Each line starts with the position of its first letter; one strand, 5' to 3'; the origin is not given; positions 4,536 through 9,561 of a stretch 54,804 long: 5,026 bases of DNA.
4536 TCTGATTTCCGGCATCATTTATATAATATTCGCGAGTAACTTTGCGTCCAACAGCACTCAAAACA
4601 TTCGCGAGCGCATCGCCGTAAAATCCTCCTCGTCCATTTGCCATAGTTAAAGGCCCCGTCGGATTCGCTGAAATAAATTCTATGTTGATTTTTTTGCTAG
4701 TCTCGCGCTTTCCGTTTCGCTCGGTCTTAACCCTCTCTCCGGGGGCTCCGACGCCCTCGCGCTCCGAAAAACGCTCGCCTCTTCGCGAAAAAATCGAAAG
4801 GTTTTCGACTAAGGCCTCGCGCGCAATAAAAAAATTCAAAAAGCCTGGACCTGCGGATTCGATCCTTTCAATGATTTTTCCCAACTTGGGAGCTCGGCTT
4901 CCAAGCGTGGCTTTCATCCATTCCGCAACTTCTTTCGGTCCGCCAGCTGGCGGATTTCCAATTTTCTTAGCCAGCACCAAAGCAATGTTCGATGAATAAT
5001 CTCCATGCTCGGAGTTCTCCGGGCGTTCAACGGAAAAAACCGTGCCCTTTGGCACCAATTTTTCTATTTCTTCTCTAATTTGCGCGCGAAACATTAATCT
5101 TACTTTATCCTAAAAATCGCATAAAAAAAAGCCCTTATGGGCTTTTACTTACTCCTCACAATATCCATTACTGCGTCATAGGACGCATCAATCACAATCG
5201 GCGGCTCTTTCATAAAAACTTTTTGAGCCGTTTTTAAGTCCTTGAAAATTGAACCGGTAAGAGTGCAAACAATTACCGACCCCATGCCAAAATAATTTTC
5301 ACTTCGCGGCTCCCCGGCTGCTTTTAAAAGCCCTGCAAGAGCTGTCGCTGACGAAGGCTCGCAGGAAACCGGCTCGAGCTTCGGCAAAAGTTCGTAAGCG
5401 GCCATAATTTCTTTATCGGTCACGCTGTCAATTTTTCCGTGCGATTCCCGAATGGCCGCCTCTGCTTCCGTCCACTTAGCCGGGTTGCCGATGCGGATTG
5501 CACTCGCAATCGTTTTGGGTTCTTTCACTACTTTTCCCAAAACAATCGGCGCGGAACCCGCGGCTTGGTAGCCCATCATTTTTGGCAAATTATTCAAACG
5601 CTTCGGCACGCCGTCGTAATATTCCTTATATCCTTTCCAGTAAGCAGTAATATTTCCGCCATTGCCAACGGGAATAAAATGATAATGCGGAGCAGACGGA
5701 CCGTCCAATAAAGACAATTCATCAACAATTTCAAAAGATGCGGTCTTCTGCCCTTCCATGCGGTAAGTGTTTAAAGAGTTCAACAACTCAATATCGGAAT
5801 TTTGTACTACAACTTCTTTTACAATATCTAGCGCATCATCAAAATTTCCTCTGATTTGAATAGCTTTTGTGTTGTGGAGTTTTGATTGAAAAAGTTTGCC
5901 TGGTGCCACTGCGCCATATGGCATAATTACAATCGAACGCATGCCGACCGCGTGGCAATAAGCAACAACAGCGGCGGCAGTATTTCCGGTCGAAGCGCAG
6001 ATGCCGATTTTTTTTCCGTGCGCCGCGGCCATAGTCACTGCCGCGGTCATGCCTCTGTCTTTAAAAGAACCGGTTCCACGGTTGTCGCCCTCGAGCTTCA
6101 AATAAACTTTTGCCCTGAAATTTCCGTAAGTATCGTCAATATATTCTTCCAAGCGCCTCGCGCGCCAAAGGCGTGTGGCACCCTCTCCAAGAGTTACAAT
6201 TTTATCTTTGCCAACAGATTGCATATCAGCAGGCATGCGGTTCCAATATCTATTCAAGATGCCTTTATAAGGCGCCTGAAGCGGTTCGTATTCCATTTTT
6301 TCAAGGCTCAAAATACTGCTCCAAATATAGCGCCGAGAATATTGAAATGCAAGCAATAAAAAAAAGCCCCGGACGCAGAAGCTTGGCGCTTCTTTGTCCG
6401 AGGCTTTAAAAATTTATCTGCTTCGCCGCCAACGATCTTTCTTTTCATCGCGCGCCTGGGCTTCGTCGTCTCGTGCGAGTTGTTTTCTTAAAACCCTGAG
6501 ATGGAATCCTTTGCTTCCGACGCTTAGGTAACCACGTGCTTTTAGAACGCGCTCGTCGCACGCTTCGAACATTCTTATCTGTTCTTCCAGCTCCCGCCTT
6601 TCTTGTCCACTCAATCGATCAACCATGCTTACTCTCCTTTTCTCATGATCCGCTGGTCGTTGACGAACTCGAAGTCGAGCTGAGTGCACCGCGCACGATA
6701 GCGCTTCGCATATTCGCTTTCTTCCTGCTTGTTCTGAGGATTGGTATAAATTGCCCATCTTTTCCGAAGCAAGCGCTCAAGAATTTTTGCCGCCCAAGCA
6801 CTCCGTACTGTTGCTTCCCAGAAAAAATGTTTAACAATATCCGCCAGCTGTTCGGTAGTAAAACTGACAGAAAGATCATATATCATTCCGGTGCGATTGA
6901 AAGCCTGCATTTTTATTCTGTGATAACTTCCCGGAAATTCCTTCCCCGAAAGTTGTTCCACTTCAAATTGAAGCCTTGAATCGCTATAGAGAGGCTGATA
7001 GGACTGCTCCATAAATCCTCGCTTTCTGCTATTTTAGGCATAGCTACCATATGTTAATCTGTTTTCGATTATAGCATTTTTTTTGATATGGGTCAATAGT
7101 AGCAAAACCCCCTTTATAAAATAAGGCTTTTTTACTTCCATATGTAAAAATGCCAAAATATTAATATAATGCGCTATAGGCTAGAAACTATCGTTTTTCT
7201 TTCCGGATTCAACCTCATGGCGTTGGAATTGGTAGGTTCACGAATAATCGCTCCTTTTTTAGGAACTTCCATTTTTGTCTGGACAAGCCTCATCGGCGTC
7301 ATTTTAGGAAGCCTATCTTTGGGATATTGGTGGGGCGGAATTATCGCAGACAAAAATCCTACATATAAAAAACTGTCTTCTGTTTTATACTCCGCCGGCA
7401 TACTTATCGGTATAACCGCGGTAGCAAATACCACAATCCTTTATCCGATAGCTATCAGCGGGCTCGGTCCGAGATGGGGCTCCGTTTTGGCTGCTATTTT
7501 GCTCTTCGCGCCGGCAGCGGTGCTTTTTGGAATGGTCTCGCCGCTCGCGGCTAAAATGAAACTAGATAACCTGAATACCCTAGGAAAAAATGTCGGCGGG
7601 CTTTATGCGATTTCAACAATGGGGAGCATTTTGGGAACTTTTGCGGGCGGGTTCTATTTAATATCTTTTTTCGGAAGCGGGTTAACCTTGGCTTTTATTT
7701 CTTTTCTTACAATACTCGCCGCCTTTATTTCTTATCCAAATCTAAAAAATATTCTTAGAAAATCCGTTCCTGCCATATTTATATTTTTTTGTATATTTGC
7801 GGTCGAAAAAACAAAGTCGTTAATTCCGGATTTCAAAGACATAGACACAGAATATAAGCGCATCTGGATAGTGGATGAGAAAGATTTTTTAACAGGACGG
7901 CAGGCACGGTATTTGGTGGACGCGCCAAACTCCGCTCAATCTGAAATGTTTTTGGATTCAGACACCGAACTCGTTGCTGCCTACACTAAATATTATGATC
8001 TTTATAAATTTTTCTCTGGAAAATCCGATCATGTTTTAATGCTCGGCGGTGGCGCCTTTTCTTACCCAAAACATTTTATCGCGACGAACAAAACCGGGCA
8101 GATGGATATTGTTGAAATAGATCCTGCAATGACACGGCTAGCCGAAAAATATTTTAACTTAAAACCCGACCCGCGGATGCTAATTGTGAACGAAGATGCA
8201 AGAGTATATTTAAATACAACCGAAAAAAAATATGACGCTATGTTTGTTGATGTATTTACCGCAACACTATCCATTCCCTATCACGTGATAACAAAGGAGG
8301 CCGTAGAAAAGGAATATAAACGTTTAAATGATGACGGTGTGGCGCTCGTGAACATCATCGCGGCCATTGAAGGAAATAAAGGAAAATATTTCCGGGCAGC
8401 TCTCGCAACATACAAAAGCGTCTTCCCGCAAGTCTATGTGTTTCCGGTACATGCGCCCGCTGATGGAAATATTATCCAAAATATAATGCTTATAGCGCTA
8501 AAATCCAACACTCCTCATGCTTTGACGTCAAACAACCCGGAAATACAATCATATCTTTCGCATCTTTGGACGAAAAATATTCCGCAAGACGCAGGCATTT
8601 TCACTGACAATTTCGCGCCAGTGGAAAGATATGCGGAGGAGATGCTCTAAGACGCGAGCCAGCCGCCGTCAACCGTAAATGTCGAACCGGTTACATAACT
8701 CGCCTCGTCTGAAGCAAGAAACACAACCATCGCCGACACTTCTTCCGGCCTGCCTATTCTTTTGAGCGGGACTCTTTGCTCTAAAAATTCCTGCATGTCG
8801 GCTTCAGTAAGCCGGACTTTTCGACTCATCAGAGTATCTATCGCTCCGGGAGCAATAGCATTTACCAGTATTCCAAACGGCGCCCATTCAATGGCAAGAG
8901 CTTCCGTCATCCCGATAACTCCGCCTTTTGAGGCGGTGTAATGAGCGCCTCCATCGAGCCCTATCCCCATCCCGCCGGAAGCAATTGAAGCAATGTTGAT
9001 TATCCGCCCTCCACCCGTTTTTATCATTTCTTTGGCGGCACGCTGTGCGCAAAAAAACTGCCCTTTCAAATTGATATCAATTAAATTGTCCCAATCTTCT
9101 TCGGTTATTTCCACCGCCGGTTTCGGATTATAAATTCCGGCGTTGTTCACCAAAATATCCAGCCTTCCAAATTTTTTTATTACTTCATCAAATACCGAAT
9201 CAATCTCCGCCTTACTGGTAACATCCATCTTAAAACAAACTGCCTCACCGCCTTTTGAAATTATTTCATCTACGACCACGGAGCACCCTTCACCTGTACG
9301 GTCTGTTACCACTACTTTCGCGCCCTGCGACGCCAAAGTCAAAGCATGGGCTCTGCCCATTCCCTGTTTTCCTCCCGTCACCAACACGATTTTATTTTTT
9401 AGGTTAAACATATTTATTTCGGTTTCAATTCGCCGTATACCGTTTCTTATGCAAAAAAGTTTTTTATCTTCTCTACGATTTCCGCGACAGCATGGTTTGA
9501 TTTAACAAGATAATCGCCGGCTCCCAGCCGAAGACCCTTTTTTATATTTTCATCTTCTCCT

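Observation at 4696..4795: argS carries the repeat-B core in the opposite coding orientation to comEC (27 of 28 nt identical)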

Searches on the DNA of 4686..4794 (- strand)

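Call 37: build_rna_model(alignment_id=A2, structure=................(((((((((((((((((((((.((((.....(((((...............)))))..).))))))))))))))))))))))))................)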
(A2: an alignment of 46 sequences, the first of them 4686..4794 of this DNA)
Model R1 built from alignment A2 (46 sequences, 116 columns); structure: as given.
model positions 109; base pairs 30; branch points 0; effective number of sequences 25.87; information 0.59 bits per position. Calibrated on 0.2 Mb of random sequence (short: E-values are rough).
structure used (alignment columns):
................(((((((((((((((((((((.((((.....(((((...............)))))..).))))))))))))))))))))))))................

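Call 38: search_with_rna_model(model_id=R1, sources=[window, L001, L004, L005, L007, L009, L010, L011, L012, L013, L014, L015, L016, L017, L018, L019, L021, L022, L023, L024, L025, L026, L027, L028, L029, L030, L031, L032, L033, L034, L035, L036, L037, L038, L039, L040, L041, L042, L043, L044, L045, L046, L047, L048, L049, L051, L052, L053], max_evalue=1, make_alignment=true)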
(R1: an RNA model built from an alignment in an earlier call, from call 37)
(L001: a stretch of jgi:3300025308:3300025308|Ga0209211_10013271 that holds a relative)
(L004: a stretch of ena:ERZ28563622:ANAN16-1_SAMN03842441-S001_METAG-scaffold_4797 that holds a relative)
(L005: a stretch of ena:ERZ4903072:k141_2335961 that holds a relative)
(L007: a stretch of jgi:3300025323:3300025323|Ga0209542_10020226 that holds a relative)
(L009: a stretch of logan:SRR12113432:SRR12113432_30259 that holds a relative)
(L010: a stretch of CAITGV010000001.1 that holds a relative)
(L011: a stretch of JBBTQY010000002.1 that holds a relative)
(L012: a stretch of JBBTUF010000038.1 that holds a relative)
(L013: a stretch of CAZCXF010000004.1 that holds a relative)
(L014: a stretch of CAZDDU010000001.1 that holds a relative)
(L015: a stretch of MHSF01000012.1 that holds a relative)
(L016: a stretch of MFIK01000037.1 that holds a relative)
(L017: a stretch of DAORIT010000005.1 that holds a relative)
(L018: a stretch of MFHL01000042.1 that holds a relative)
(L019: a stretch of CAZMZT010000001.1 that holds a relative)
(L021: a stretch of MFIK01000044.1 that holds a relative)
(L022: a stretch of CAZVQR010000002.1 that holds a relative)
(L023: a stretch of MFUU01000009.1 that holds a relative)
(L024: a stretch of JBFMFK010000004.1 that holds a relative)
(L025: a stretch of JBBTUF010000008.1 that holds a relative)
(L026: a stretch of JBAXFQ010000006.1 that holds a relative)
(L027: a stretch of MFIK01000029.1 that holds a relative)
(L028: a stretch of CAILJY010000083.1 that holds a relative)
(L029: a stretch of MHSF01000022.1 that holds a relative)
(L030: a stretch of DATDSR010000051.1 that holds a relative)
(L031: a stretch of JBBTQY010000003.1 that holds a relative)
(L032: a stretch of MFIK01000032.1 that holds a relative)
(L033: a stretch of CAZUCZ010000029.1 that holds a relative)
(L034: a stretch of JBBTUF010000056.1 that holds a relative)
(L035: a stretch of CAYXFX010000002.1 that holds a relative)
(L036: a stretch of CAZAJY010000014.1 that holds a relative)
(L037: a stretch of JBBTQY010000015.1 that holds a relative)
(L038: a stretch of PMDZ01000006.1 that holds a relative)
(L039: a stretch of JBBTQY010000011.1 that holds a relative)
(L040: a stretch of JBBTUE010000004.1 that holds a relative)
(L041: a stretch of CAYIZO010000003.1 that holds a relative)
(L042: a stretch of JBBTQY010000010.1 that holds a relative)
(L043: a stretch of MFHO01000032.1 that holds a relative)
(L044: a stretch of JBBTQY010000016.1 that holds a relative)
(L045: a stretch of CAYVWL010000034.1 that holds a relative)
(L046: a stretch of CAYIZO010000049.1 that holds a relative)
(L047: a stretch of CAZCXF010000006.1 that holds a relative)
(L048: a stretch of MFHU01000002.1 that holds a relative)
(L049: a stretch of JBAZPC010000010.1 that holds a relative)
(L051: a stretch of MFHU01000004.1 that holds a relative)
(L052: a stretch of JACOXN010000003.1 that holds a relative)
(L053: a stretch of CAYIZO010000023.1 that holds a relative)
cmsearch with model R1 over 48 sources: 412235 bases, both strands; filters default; matches with E-value up to 1: 51.
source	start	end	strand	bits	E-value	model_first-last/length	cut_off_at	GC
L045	2006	2114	-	94.8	1.9e-17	1-109/109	no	0.39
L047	765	874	+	93.9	3.1e-17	1-109/109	no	0.35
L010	5081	5189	-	89.1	3.9e-16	1-109/109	no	0.38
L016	1671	1779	-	87.7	7.8e-16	1-109/109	no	0.55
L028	932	1035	-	86.3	1.6e-15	1-109/109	no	0.33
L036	1680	1788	-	85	3.3e-15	1-109/109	no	0.3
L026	3024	3127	-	83.5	7.1e-15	1-109/109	no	0.38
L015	5040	5149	+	81.5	2e-14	1-109/109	no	0.4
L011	2063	2166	-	80.2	4e-14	1-109/109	no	0.38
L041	6657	6759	-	79.8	4.9e-14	1-109/109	no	0.37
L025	6231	6333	-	78.8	8.1e-14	1-109/109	no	0.33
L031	7067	7170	+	78.5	9.5e-14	1-109/109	no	0.35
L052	2225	2333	-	78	1.2e-13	1-109/109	no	0.54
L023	6927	7030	+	77.1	2e-13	1-109/109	no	0.39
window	4686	4794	-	77.1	2e-13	1-109/109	no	0.56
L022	6524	6633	+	76.1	3.3e-13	1-109/109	no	0.47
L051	3124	3229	-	75.2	5.2e-13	1-109/109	no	0.55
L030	4845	4953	+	74.8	6.6e-13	1-109/109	no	0.47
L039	2802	2905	-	73.5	1.3e-12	1-109/109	no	0.38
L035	3873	3987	-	73.2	1.5e-12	1-109/109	no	0.46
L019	7771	7881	-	72.8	1.8e-12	1-109/109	no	0.47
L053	6016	6117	-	72.8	1.9e-12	1-109/109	no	0.29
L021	4112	4220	-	71.9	2.9e-12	1-109/109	no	0.58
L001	8004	8112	+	71.9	3e-12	1-109/109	no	0.44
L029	2761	2870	+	71.4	3.9e-12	1-109/109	no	0.53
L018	4860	4968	-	70.7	5.6e-12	1-109/109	no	0.56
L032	1882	1989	+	70.4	6.5e-12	1-109/109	no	0.53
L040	7392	7501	-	69.7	9.3e-12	1-109/109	no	0.4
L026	3303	3406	-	69.6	9.7e-12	1-109/109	no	0.38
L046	209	311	-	69.5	1e-11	1-109/109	no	0.39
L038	7316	7423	-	68.3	2e-11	1-109/109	no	0.32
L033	1012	1114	+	67.8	2.5e-11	1-109/109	no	0.42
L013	2812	2920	+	67.5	2.9e-11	1-109/109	no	0.48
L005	3577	3688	+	62.6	3.8e-10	1-109/109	no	0.53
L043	3365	3476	+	61.9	5.6e-10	1-109/109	no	0.52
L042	7146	7248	-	61.6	6.2e-10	1-109/109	no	0.49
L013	5272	5380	+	60.6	1e-09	1-109/109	no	0.44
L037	841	945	+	59.3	2.1e-09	1-109/109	no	0.47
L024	6760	6865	+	59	2.4e-09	1-109/109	no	0.47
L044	1793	1895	+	58.7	2.9e-09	1-109/109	no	0.38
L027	4361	4469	-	57.8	4.6e-09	1-109/109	no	0.6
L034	2399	2501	+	57.3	5.8e-09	1-109/109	no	0.43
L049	1063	1165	+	54.2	3.1e-08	1-109/109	no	0.44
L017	4688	4800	-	52.5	7.4e-08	1-109/109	no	0.52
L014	2561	2673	+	52.4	7.8e-08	1-109/109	no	0.52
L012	1616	1723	-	51.4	1.3e-07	1-109/109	no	0.5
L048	6765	6874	-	51.2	1.4e-07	1-109/109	no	0.61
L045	7023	7136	-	41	2.8e-05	1-109/109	no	0.45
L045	2006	2114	+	26.1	0.066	1-109/109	no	0.39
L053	6016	6117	+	21.2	0.86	1-109/109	no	0.29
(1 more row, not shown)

Alignment A3: 51 matches aligned to the model, 154 columns, each read 5' to 3' on its own strand. Consensus structure (alignment columns), stored with it:
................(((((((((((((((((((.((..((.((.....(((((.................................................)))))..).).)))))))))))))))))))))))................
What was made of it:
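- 4700..4779 (-): Copy 1 of the hairpin element. Its core-sense strand is the argS sense strand. It encodes ArgRS residues ~106-132 (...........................). CM hit at 77.1 bits, E = 2e-13 (call 38).
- Checked: The two elements have GC 0.54-0.56 (call 38).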

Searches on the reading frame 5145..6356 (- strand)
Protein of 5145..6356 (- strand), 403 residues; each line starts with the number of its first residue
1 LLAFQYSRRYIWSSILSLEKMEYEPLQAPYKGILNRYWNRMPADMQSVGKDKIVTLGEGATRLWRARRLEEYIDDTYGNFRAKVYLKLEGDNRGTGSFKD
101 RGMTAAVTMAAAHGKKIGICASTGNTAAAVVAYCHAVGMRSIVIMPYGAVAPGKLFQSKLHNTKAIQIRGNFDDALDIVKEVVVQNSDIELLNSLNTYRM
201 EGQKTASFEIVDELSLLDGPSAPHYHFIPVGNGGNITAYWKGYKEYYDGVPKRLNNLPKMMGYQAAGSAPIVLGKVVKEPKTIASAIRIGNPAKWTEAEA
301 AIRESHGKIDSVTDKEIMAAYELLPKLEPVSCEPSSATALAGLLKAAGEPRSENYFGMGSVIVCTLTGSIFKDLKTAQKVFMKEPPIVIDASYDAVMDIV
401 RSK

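Call 56: search_protein_families(library=pfam, proteins=[window:5145-6356:-], max_evalue=0.00001)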
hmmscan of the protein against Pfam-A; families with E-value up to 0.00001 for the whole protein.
window:5145-6356:- (403 aa): 1 family
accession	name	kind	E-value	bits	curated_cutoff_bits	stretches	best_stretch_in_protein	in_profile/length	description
PF00291.31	PALP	-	3.7e-56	191.1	35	1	54-368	1-295/295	Pyridoxal-phosphate dependent enzyme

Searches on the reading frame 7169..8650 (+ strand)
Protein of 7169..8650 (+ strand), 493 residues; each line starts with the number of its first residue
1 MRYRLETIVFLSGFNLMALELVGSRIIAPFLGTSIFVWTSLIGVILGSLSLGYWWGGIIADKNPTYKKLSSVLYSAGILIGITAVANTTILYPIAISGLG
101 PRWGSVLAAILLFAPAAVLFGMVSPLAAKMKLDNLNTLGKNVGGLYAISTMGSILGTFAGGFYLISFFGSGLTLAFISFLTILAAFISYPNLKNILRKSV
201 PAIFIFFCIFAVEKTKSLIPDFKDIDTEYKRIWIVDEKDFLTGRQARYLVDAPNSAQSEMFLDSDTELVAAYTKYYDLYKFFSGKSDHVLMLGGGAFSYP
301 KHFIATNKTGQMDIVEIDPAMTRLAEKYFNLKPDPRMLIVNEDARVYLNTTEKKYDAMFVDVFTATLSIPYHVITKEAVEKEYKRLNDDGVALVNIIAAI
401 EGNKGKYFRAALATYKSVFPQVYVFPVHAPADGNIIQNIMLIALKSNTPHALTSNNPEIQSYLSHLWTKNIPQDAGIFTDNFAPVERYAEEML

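Call 56: search_protein_families(library=pfam, proteins=[window:7169-8650:+], max_evalue=0.00001)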
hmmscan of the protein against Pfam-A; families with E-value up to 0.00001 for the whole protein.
window:7169-8650:+ (493 aa): 1 family
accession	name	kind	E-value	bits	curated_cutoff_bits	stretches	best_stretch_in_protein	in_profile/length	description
PF01564.23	Spermine_synth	-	1.2e-09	38.4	22.9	1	284-440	17-174/186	Spermine/spermidine synthase domain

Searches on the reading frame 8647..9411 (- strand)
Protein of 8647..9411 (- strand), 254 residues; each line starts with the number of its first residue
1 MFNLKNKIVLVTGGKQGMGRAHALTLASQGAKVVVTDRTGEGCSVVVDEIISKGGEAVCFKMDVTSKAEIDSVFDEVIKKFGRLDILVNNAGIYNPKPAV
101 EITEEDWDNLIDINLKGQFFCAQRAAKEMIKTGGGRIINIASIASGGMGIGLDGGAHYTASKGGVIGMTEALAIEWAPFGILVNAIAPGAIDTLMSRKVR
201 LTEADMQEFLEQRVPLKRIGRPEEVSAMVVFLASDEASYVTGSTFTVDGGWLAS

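Call 56: search_protein_families(library=pfam, proteins=[window:8647-9411:-], max_evalue=0.00001)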
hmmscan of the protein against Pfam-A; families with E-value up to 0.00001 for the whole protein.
window:8647-9411:- (254 aa): 4 families
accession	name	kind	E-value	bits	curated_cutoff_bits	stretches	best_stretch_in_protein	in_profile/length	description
PF13561.12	adh_short_C2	-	2.5e-71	240.4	27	1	15-251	5-235/236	Enoyl-(Acyl carrier protein) reductase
PF00106.31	adh_short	-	3.7e-61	206.5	26.6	1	7-202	1-193/195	short chain dehydrogenase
PF08659.16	KR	-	4.7e-12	46.6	22.6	1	9-121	3-119/180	KR domain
PF23441.1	SDR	-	5.3e-06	26.4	27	0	5-251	6-255/258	SDR-like rossmann domain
